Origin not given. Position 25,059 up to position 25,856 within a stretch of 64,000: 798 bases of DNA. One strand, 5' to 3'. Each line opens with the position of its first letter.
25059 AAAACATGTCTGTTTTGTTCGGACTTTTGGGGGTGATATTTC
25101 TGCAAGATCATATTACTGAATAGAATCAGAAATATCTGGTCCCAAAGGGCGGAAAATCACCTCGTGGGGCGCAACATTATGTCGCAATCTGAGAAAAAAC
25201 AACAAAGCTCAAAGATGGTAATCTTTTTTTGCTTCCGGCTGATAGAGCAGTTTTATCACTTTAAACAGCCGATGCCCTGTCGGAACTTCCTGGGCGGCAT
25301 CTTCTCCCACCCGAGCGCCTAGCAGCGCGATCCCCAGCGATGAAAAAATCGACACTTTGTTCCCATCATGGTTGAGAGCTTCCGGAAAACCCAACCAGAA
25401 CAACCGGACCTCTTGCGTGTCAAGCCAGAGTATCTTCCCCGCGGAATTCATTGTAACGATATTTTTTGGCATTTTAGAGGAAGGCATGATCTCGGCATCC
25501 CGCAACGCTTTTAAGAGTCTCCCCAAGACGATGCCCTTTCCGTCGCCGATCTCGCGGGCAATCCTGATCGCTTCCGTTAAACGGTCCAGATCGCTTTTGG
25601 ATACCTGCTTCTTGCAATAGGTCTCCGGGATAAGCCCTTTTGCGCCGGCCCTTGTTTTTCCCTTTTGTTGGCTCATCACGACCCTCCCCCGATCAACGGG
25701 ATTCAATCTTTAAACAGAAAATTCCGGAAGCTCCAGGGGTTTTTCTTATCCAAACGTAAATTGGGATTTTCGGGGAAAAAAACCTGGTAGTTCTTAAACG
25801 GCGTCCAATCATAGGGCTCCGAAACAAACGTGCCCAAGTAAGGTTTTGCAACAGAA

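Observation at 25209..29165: Homospermidine synthase sandwiched between two paralogous Rnk/GreA-like factors, with a DUF1232 protein and a divergent LysR regulator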

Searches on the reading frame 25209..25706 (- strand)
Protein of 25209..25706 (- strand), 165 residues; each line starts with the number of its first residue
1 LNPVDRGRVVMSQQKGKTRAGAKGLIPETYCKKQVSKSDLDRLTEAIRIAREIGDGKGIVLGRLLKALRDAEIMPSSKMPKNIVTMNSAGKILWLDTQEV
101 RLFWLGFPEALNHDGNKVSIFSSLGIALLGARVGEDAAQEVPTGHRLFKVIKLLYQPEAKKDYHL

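Call 3: search_protein_families(library=pfam, proteins=[window:25209-25706:-], max_evalue=0.01)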
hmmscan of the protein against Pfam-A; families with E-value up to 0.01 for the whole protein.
window:25209-25706:- (165 aa): 1 family
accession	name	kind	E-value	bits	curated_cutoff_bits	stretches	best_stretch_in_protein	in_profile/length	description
PF01272.25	GreA_GreB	-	2.1e-08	34.4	26.9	1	80-153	2-75/77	Transcription elongation factor, GreA/GreB, C-term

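Call 4: search_protein_families(library=ncbifam, proteins=[window:25209-25706:-], max_evalue=0.01)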
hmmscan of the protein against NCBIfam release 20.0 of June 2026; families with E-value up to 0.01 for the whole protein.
window:25209-25706:- (165 aa): 8 families
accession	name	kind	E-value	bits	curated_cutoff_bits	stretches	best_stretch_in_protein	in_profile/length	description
NF004396.0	PRK05753.1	equivalog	2.7e-20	72.6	109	1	35-164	9-136/137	nucleoside diphosphate kinase regulator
TIGR01462.1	greA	subfamily_domain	2.4e-08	34.2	139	1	63-152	60-149/151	transcription elongation factor GreA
NF001261.0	PRK00226.1-2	equivalog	8.9e-08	32.2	167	1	64-155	65-156/157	transcription elongation factor GreA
NF001263.0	PRK00226.1-4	equivalog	7.2e-07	29.2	145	1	64-152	68-156/160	transcription elongation factor GreA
NF002506.1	PRK01885.1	equivalog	4e-05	23.3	188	1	64-156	64-155/156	transcription elongation factor GreB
NF001264.0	PRK00226.1-5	equivalog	5.8e-05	22.9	180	1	67-155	68-157/158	transcription elongation factor GreA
TIGR01461.1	greB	equivalog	0.00024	20.9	171.05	1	64-155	64-154/156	transcription elongation factor GreB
NF001262.0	PRK00226.1-3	equivalog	0.0031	17.3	161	1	81-147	83-152/165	transcription elongation factor GreA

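Call 14: find_homologous_proteins(query=window:25209-25676:-, max_evalue=0.00001)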
Query window:25209-25676:- (155 aa): 31 proteins with E <= 0.00001 among 210 candidates.
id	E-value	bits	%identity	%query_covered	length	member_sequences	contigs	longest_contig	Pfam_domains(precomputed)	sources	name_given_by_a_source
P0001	1.1e-95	335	100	100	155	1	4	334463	PF01272.26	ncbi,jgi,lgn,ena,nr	ncbi:MAG TPA: GreA/GreB family elongation factor [Candidatus Omnitrophota bacterium]|nr:GreA/GreB fa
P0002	8.9e-77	274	83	100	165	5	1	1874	PF01272.26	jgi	-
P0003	1.8e-73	263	79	100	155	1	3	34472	PF01272.26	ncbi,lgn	-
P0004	4.0e-72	259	78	100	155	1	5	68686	PF01272.26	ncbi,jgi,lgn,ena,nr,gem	ncbi:MAG TPA: GreA/GreB family elongation factor [Candidatus Omnitrophota bacterium]|nr:GreA/GreB fa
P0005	4.2e-72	259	78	100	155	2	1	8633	PF01272.26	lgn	-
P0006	1.3e-67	244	75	100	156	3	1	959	PF01272.26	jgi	-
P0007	2.5e-67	243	82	86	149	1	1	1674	PF01272.26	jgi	-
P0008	3.1e-67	243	82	86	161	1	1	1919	PF01272.26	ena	-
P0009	6.7e-67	242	82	86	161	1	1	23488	PF01272.26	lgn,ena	-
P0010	9.1e-67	242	80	86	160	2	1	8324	PF01272.26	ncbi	-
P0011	1.1e-66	241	81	86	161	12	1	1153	PF01272.26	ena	-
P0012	1.3e-66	241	74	100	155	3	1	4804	PF01272.26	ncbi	-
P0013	1.3e-66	241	81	86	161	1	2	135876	PF01272.26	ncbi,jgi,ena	ncbi:MAG: GreA/GreB family elongation factor [Candidatus Omnitrophota bacterium]|jgi:regulator of nu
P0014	5.1e-66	239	79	88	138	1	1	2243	PF01272.26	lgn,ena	-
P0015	5.8e-66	239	80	86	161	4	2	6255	PF01272.26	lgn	-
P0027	2.2e-60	221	72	91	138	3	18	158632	PF01272.26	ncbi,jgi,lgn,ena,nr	ncbi:MAG TPA: GreA/GreB family elongation factor [Candidatus Omnitrophota bacterium]|jgi:regulator o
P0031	4.8e-39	152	56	85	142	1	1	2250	PF01272.26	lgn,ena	-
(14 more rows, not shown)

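Call 15: find_encoding_contigs(protein=P0027, flank=6000, max_places=4)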
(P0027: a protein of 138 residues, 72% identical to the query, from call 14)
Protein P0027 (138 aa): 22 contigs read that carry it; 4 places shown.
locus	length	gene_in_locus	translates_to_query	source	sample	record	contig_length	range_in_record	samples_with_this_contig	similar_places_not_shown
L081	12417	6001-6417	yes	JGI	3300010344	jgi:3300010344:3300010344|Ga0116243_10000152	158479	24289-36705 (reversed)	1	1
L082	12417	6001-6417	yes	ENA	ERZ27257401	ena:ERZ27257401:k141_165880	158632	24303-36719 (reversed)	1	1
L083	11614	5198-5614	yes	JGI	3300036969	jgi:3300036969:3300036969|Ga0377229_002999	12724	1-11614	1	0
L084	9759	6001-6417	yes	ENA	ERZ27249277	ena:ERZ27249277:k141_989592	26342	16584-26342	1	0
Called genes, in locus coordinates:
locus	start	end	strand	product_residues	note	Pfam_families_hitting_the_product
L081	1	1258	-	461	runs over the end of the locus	PF01964:ThiC_Rad_SAM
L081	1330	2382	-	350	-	PF22451:NirdL-like_HTH (weak), PF17805:AsnC_trans_reg2 (weak), PF22451:NirdL-like_HTH, PF17805:AsnC_trans_reg2 (weak)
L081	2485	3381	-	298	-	PF00126:HTH_1, PF03466:LysR_substrate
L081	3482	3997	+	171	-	-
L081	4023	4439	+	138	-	PF14760:Rnk_N (weak), PF01272:GreA_GreB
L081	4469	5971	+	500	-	PF03435:Sacchrp_dh_NADP, PF16653:Sacchrp_dh_C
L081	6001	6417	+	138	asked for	PF01272:GreA_GreB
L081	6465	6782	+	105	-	PF12840:HTH_20, PF01022:HTH_5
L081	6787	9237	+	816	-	PF07992:Pyr_redox_2, PF13450:NAD_binding_8 (faint), PF00070:Pyr_redox, PF02852:Pyr_redox_dim, PF00581:Rhodanese, PF01206:TusA, PF02635:DsrE (weak), PF13686:DrsE_2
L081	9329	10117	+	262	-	PF00578:AhpC-TSA, PF08534:Redoxin, PF10417:1-cysPrx_C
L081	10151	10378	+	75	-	PF12838:Fer4_7 (weak), PF13183:Fer4_8 (faint), PF14697:Fer4_21 (weak), PF12797:Fer4_2 (weak), PF12837:Fer4_6, PF13237:Fer4_10, PF00037:Fer4, PF13187:Fer4_9, +1 more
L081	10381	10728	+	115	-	PF09719:C_GCAxxG_C_C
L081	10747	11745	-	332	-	PF13557:Phenol_MetA_deg (weak)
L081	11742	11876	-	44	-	PF12669:FeoB_associated (weak)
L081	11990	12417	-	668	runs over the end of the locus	PF01926:MMR_HSR1, PF02421:FeoB_N, PF07670:Gate, PF07664:FeoB_C, PF07670:Gate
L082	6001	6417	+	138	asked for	PF01272:GreA_GreB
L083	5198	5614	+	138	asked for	PF01272:GreA_GreB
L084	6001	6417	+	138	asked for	PF01272:GreA_GreB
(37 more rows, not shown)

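Call 16: find_encoding_contigs(protein=P0013, flank=6000, max_places=2)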
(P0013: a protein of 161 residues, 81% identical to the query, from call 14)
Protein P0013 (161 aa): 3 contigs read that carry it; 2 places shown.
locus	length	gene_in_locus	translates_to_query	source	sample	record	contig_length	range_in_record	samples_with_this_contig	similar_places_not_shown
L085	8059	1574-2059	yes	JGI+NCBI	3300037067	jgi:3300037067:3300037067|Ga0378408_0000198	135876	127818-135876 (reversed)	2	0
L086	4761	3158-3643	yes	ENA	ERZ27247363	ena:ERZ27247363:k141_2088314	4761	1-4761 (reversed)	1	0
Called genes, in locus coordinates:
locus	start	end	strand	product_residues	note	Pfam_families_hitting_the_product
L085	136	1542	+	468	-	PF03435:Sacchrp_dh_NADP, PF16653:Sacchrp_dh_C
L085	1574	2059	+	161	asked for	PF01272:GreA_GreB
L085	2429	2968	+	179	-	PF00293:NUDIX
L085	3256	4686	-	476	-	PF00309:Sigma54_AID, PF04963:Sigma54_CBD, PF04552:Sigma54_DBD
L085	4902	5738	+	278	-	PF17848:Zn_ribbon_ACC, PF01039:Carboxyl_trans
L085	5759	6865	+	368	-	PF02463:SMC_N (weak), PF00005:ABC_tran, PF17912:OB_MalK, PF08402:TOBE_2 (weak)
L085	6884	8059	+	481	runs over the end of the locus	PF01590:GAF, PF13185:GAF_2, PF13492:GAF_3, PF00990:GGDEF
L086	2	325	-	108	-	?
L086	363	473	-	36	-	-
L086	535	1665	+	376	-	-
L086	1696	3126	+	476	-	PF03435:Sacchrp_dh_NADP, PF16653:Sacchrp_dh_C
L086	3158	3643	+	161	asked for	PF01272:GreA_GreB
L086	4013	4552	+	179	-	PF00293:NUDIX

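Call 17: find_encoding_contigs(protein=P0031, flank=6000, max_places=2)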
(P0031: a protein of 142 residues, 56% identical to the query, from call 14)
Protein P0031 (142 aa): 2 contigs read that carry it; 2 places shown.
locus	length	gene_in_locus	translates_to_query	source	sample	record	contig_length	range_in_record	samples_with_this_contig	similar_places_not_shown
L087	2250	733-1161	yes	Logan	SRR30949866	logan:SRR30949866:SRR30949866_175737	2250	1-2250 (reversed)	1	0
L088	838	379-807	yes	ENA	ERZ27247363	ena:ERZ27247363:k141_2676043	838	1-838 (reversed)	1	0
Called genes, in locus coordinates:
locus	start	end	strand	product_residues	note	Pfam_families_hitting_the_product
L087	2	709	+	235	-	?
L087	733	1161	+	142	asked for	PF01272:GreA_GreB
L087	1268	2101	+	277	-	PF00582:Usp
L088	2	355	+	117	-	?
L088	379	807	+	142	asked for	PF01272:GreA_GreB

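Call 20: search_solved_structures(query=window:25209-25676:-, max_evalue=0.01, show_alignments=2)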
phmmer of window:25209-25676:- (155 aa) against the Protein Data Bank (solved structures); distinct sequences matched with E-value up to 0.01: 2.
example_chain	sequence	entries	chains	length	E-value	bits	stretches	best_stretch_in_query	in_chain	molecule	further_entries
3bmb_A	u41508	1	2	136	8.3e-14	55.1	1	35-154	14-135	Regulator of nucleoside diphosphate kinase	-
2pn0_A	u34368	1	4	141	2.7e-09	40.5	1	56-154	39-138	Prokaryotic transcription elongation factor GreA/GreB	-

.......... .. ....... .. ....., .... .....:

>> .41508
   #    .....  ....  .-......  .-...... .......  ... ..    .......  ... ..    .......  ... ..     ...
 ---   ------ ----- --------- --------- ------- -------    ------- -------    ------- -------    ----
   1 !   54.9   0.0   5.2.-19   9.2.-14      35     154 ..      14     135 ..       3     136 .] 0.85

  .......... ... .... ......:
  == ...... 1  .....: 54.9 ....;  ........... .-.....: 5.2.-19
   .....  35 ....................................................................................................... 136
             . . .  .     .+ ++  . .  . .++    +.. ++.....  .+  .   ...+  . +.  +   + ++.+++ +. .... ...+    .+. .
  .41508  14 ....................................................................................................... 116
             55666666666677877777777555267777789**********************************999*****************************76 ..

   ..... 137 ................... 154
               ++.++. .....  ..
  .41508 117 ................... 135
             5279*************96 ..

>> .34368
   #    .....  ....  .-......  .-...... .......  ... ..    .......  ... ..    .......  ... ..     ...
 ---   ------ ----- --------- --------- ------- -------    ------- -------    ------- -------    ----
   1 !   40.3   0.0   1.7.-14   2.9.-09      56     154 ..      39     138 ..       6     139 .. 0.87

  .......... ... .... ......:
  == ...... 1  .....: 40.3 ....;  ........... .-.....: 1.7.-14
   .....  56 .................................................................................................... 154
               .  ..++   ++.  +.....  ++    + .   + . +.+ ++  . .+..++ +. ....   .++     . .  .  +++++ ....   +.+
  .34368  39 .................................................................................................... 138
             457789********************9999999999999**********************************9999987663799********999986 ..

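Call 25: find_related_loci(query=A1, collection=metagenome_contigs, flank=5000)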
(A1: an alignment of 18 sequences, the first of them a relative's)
Query A1 (155 aa) in metagenome_contigs; peptide patterns used: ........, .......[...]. (x = any residue, [..] = any of these).
147 stretches matched a pattern; 50 encode a relative of the query (tblastn E <= 1e-3); 50 distinct loci.
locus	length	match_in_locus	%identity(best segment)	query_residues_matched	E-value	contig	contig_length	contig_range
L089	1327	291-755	83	1-155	2e-90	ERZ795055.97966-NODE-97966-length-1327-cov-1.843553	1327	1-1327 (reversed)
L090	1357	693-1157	79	1-155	1e-85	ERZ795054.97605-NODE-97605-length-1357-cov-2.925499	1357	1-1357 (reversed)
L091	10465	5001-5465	78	1-155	9e-80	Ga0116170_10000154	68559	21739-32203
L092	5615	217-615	81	23-155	5e-74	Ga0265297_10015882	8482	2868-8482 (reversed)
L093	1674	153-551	82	23-155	1e-77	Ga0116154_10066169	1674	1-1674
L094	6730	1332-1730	81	23-155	5e-74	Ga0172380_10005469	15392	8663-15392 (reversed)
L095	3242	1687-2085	81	23-155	7e-74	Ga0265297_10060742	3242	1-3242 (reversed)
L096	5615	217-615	80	23-155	1e-72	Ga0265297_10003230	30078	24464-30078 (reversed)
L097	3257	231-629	80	23-155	2e-72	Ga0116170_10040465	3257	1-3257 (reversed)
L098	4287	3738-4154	77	16-155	5e-71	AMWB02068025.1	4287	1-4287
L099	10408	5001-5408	77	20-155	9e-72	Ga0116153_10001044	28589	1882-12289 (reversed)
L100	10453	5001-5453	68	3-155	1e-65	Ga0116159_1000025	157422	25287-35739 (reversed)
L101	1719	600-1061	66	1-155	1e-67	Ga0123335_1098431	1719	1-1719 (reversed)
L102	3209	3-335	84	45-155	5e-63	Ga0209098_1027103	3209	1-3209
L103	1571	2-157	94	104-155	2e-29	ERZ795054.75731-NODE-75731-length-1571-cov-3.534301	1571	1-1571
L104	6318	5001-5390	38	26-155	4e-24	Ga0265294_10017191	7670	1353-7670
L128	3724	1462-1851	33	25-155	7e-18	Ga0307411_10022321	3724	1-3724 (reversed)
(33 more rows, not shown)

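Call 62: predict_structure(alignment_id=A1)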
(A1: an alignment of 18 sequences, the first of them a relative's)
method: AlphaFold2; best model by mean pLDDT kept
length: 155 residues; sequences in the alignment: 18
mean_pLDDT: 80.6   pTM: 0.75
mean pLDDT of the five models: 80.6, 74.3, 64.1, 55.4, 54.8
residues with pLDDT >= 90: 81; 70-90: 34; 50-70: 19; < 50: 21
segments of 3 or more residues with pLDDT < 50: 1-19
pLDDT, mean of each block of 10 residues (from residue 1): 41 40 90 89 68 90 92 93 96 84 73 93 95 93 85 54
secondary structure, 60 per line:
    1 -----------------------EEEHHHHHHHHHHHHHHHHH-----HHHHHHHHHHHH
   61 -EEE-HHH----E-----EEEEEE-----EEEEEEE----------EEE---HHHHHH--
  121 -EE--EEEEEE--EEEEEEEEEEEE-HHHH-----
elements in order: E24-26 H27-43 H49-60 E62-64 E79-84 E90-96 E107-109 H113-118 E126-131 E134-145 H147-150
